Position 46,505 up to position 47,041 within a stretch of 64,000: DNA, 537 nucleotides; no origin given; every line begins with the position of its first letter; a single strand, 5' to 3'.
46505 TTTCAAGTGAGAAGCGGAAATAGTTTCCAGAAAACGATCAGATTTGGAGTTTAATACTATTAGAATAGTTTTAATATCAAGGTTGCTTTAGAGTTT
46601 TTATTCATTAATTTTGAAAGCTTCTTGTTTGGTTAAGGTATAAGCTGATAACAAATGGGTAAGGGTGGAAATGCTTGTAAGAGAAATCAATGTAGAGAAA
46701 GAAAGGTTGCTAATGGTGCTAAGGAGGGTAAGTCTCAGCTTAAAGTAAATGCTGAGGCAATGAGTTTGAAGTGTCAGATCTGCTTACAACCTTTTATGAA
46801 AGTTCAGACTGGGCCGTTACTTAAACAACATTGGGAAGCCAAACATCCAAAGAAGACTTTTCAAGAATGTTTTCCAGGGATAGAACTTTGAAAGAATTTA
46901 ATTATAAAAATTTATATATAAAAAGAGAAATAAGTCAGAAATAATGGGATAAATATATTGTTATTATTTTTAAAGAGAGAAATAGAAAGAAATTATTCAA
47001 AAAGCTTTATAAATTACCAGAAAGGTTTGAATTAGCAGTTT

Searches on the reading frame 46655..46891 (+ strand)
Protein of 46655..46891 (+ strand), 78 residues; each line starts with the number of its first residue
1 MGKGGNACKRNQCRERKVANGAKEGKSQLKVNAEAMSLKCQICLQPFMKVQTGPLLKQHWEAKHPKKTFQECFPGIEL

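Call 64: search_protein_families(library=pfam, proteins=[window:46655-46891:+], max_evalue=0.001)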
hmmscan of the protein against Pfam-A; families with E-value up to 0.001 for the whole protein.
window:46655-46891:+ (78 aa): 2 families
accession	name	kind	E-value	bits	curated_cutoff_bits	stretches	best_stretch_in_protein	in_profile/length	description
PF12907.13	zf-met2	-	3.5e-17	62.6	27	1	39-75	1-37/38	Zinc-binding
PF04419.19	SERF-like_N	-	0.00015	23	22.3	1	4-36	1-37/38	Small EDRK-rich factor 1/2-like, N-terminal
